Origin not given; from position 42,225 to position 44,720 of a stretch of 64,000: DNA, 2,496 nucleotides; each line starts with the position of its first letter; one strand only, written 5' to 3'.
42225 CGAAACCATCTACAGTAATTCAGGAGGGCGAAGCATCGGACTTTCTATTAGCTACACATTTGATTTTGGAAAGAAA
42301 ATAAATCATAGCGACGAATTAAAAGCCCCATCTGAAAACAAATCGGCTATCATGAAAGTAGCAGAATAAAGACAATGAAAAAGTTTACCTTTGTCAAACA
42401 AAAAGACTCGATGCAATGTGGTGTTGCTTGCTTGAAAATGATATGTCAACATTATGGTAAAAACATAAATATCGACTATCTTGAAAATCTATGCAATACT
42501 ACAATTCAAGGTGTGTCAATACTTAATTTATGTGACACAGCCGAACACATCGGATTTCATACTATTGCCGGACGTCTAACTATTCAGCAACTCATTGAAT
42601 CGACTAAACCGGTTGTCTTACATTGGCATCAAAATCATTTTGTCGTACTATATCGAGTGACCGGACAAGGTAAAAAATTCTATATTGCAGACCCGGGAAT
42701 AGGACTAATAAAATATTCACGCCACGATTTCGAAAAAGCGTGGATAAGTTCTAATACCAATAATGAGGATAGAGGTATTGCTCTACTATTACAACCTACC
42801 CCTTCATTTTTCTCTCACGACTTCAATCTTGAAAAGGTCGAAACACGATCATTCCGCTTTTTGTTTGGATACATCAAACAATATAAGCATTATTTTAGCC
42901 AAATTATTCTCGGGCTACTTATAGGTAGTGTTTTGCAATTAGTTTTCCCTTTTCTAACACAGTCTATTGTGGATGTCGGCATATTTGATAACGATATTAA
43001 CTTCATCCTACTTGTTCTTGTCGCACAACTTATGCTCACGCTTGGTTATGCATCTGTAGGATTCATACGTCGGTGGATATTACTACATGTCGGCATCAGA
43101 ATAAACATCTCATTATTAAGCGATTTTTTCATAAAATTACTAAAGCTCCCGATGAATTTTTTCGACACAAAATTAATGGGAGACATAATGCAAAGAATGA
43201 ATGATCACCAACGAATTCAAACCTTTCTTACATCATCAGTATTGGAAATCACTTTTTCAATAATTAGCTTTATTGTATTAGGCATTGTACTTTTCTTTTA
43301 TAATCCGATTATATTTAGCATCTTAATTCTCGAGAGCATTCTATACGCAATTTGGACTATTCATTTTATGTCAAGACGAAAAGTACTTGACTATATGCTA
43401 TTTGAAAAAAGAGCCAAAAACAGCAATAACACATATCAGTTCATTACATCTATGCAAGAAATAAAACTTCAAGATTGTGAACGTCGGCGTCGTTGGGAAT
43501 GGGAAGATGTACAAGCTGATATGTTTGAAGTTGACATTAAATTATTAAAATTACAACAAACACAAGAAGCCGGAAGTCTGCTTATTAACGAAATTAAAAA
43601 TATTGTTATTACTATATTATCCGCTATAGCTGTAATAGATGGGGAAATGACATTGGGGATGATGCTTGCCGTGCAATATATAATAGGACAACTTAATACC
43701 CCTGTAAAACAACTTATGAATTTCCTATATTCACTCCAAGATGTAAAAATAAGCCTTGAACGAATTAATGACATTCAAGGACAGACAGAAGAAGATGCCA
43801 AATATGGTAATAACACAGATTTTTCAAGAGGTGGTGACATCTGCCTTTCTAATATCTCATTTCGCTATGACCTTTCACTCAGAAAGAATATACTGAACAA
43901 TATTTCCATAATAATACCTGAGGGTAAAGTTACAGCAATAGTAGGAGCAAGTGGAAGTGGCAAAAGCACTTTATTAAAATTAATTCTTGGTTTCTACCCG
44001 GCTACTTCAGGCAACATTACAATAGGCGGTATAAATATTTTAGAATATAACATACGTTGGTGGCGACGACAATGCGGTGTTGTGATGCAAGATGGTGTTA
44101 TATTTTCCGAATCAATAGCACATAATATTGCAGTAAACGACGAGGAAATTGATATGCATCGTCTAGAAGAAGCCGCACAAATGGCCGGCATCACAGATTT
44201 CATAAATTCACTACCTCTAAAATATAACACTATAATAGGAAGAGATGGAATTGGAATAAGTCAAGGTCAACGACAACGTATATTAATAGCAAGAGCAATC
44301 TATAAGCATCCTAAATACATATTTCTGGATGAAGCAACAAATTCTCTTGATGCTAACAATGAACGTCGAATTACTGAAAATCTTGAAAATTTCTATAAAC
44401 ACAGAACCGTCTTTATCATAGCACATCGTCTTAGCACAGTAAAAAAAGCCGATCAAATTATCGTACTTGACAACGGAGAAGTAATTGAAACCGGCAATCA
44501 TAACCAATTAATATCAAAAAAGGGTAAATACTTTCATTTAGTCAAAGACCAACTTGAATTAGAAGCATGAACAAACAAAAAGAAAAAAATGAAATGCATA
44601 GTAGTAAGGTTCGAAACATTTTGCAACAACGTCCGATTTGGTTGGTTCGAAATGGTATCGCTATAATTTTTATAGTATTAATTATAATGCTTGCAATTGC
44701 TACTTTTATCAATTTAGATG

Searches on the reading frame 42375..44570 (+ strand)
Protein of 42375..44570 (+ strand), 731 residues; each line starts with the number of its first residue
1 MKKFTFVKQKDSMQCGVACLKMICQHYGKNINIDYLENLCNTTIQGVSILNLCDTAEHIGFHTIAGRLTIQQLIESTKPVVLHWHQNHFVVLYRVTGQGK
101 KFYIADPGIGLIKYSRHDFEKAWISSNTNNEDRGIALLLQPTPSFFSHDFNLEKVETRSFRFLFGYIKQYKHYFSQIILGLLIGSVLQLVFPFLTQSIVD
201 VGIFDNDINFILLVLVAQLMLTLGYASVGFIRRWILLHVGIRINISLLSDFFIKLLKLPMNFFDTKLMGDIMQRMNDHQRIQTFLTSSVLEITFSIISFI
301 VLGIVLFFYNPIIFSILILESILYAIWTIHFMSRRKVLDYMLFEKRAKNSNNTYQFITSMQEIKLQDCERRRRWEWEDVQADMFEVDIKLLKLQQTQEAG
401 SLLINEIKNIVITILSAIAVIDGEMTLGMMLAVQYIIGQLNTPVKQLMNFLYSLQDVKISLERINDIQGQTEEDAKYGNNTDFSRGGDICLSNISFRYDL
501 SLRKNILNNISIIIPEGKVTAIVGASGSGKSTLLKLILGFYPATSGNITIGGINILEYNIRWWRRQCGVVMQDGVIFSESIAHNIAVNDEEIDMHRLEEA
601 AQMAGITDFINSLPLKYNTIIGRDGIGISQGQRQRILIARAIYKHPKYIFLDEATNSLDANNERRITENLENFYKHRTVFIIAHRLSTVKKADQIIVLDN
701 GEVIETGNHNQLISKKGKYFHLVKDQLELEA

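Call 3: search_protein_families(library=ncbifam, proteins=[window:42375-44570:+], max_evalue=0.01)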
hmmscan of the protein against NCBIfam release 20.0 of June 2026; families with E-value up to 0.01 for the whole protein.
window:42375-44570:+ (731 aa): 191 families (the best 25 are shown)
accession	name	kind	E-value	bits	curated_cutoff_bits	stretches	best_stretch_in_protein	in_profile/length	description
TIGR03796.1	NHLM_micro_ABC1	equivalog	2.4e-131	439.3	853.3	1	7-724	5-710/710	NHLP family bacteriocin export ABC transporter peptidase/permease/ATPase subunit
TIGR01846.1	type_I_sec_HlyB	subfamily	4.3e-128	428.5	725.55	1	16-727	1-693/694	type I secretion system permease/ATPase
TIGR01193.1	bacteriocin_ABC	subfamily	1.3e-112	377.7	523.85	1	9-724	1-707/708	peptide cleavage/export ABC transporter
TIGR03797.1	NHLM_micro_ABC2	equivalog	2.8e-106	356.6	709.4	1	130-727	96-686/686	NHLP bacteriocin export ABC transporter permease/ATPase subunit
TIGR03375.1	type_I_sec_LssB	subfamily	1.2e-100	337.8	693.1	1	18-716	5-692/696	type I secretion system permease/ATPase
TIGR02203.1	MsbA_lipidA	equivalog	7.3e-98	328.5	602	1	160-725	2-568/572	lipid A export permease/ATP-binding protein MsbA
TIGR02204.1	MsbA_rel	hypoth_equivalog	2.2e-93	313.9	780.4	1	158-726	4-575/576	ABC transporter, permease/ATP-binding protein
NF052233.1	CphA_assoc_ABC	equivalog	3.7e-86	290.1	880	1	163-727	175-744/766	cyanophycin metabolism-associated ABC transporter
NF008381.0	PRK11176.1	equivalog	1.4e-85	287.8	867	1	156-727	9-580/582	lipid A ABC transporter ATP-binding protein/permease MsbA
NF045513.1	HepA_fam_ABC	equivalog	1.9e-83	280.9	725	1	225-724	108-607/610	heterocyst formation ABC transporter subunit HepA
TIGR00958.1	3a01208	subfamily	2.2e-80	270.9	874.6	1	159-723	148-711/711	antigen peptide transporter 2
NF045998.1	cleave_ABC_plasm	equivalog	1e-77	262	500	1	8-694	1-669/673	Mbov_0121 family peptidase domain-containing ABC transporter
NF010178.0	PRK13657.1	equivalog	2e-74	251.1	733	1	164-726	11-570/588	glucan ABC transporter ATP-binding protein/ permease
TIGR01842.1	type_I_sec_PrtD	subfamily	4.4e-70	236.8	510.15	1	169-715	3-543/544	type I secretion system permease/ATPase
NF008056.1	PRK10790.1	equivalog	2.3e-64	217.9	746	1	160-727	11-576/584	SmdB family multidrug efflux ABC transporter permease/ATP-binding protein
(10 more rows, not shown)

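Call 4: search_protein_families(library=pfam, proteins=[window:42375-44570:+], max_evalue=0.01)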
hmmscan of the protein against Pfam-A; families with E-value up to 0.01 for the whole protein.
window:42375-44570:+ (731 aa): 13 families
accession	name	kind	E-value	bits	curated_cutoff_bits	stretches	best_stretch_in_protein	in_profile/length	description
PF03412.21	Peptidase_C39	-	8.5e-33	113.5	22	1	4-123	2-121/133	Peptidase C39 family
PF00005.33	ABC_tran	-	1.8e-31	110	25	1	507-656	1-137/137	ABC transporter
PF00664.28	ABC_membrane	-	6.8e-31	108.4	28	1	177-444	4-274/274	ABC transporter transmembrane region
PF02463.25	SMC_N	-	1.2e-08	35.2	40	1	627-697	136-210/220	RecF/RecN/SMC N terminal domain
PF13529.12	Peptidase_C39_2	-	3.1e-05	25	24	1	4-107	3-142/143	Peptidase_C39 like family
PF09778.15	Guanylate_cyc_2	-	3.8e-05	23.6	28.1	1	6-49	3-47/212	Guanylylate cyclase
PF13555.12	AAA_29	-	0.00052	20.2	27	1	515-534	21-39/61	P-loop containing region of AAA domain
PF25199.1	nSTAND_NTPase5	-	0.0011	19.2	34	0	503-535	25-59/145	Novel STAND NTPase 5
PF13304.12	AAA_21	-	0.0022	18.5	27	1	519-538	1-20/304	AAA domain, putative AbiEii toxin, Type IV TA system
PF09818.15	ABC_ATPase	-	0.0049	16.4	23.2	0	512-541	75-104/283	P-loop domain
PF13401.12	AAA_22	-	0.0066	17.2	27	0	518-550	6-33/130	AAA domain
PF03193.22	RsgA_GTPase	-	0.0083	16.4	30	0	516-539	105-128/174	RsgA GTPase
PF13173.12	AAA_14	-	0.0094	16.4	27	0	518-538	3-23/129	AAA domain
